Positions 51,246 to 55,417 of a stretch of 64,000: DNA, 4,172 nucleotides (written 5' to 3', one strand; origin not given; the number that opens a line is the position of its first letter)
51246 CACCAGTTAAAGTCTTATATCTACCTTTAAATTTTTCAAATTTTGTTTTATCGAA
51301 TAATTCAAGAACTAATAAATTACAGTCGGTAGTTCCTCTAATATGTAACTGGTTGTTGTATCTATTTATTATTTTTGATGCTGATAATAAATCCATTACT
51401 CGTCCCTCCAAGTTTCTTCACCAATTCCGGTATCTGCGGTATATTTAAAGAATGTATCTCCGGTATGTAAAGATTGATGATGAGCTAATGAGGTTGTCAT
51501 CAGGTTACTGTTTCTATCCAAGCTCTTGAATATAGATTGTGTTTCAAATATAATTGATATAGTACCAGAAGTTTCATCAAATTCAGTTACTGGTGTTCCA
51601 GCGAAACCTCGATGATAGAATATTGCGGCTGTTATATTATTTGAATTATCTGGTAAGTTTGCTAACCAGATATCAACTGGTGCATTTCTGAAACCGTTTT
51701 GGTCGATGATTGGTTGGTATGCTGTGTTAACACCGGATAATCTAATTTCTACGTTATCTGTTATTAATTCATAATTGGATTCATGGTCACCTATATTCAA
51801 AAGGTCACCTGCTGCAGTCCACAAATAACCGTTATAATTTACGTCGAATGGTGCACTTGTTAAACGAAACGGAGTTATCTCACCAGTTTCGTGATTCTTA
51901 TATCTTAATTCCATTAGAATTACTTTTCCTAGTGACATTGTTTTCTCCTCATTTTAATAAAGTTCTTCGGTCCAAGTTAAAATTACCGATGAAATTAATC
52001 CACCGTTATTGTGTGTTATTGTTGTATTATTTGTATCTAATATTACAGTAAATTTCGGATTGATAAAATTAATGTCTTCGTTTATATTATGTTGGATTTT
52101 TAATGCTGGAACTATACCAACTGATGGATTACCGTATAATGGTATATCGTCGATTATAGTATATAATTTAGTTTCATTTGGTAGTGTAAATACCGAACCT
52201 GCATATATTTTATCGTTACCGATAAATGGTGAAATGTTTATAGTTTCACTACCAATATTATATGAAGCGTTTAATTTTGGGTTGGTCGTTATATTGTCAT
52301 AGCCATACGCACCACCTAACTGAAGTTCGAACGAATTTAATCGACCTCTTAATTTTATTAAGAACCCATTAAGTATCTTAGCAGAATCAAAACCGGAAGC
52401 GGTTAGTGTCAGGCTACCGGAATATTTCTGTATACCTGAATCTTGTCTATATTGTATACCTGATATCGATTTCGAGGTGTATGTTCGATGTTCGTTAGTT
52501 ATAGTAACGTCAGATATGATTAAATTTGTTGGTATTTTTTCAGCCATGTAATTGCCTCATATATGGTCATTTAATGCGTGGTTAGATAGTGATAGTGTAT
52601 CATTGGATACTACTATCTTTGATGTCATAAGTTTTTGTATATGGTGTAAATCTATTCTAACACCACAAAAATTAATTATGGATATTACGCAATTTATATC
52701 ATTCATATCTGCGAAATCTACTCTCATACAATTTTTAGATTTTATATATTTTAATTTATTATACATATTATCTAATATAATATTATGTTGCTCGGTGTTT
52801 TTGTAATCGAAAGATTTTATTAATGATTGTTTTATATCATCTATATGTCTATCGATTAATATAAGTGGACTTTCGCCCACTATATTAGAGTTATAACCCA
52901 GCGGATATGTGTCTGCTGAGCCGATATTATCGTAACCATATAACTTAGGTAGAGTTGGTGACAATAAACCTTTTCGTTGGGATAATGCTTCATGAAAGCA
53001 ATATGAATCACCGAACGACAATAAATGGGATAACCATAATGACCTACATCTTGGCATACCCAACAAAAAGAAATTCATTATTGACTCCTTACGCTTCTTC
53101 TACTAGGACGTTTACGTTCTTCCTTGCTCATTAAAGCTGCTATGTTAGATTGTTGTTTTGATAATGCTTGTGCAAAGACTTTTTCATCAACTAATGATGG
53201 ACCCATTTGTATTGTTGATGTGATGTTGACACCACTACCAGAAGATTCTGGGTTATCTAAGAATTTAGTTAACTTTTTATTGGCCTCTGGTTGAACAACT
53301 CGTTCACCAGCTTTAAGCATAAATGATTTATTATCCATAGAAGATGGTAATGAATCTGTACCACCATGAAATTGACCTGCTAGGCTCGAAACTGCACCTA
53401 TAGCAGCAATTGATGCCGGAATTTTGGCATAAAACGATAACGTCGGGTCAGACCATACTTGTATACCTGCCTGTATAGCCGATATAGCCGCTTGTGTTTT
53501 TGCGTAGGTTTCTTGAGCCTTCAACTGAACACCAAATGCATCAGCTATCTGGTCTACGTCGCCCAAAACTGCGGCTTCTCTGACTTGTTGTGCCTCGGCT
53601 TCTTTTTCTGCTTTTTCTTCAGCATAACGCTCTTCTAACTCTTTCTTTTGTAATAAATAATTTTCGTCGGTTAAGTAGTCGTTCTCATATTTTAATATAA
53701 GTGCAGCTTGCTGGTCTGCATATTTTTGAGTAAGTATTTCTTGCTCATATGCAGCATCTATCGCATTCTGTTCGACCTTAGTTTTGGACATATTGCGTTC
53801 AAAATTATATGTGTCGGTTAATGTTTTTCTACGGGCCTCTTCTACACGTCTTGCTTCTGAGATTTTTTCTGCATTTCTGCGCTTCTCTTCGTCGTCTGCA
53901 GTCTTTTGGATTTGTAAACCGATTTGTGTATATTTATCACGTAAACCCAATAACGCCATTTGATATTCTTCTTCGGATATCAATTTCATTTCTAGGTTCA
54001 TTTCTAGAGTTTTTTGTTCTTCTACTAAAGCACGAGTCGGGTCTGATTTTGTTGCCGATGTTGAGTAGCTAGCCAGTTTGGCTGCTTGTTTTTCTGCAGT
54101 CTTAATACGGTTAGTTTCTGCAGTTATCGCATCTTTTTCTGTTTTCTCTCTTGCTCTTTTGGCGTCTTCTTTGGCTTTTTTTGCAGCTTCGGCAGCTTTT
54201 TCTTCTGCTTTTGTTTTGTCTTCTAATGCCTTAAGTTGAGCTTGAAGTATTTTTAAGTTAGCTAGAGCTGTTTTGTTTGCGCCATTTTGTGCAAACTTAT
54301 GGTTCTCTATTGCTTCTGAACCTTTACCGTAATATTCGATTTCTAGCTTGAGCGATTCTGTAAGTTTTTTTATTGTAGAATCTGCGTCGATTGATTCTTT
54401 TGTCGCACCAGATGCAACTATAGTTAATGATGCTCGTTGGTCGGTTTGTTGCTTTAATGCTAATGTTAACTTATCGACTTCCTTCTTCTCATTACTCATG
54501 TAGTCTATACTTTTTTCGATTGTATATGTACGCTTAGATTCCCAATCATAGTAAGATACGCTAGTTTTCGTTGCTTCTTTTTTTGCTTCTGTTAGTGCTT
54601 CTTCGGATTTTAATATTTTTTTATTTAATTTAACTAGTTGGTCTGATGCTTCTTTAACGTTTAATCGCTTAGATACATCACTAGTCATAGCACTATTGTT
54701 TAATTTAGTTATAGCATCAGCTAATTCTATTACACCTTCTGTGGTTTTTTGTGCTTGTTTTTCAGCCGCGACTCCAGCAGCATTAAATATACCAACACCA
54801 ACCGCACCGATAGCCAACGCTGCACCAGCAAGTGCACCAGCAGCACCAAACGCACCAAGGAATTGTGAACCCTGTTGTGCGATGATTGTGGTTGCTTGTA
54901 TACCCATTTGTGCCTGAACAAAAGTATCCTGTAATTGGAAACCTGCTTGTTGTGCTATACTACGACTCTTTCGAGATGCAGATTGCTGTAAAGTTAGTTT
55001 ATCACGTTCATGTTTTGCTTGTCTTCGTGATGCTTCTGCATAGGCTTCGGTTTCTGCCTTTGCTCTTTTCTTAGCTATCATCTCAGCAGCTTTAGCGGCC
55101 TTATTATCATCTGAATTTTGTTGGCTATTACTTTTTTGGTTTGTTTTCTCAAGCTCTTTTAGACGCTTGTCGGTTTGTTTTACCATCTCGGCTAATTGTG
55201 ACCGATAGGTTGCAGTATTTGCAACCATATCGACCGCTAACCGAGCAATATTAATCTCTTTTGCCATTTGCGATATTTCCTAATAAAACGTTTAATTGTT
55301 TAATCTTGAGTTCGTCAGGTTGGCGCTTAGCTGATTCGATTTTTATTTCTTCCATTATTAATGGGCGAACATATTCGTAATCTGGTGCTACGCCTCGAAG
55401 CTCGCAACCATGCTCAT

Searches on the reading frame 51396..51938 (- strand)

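Call 11: search_protein_families(library=phrogs, proteins=[window:51396-51938:-], max_evalue=0.001)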
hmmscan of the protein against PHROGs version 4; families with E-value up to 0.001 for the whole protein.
window:51396-51938:- (180 aa): 1 family
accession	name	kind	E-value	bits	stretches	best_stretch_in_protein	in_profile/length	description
phrog_2048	-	tail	1.4e-42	147.1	1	1-179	186-360/390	tail protein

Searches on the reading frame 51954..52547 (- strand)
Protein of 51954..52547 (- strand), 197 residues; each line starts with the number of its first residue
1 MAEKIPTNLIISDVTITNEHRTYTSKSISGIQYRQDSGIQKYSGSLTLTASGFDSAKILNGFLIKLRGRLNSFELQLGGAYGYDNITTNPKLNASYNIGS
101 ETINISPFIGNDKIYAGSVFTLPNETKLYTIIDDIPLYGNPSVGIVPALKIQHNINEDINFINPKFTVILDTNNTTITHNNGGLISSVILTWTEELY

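Call 11: search_protein_families(library=phrogs, proteins=[window:51954-52547:-], max_evalue=0.001)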
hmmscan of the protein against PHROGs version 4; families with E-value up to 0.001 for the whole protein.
window:51954-52547:- (197 aa): 1 family
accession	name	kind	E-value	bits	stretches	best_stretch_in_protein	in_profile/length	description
phrog_1302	-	tail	1.9e-28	100.4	1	2-196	2-200/201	distal tail protein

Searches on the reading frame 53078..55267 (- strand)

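Call 11: search_protein_families(library=phrogs, proteins=[window:53078-55267:-], max_evalue=0.001)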
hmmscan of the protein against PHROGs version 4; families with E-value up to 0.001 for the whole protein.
window:53078-55267:- (729 aa): 4 families
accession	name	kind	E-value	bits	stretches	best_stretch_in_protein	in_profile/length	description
phrog_13674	-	tail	4.7e-37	129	1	454-724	462-762/764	tail length tape measure protein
phrog_21688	-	unknown function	1.5e-18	68.1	1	620-687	14-78/127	-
phrog_1538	-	tail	4.5e-13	49.8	1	23-626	17-681/811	tail length tape measure protein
phrog_339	-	tail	1e-07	31.6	1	6-689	299-1071/1123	tail length tape measure protein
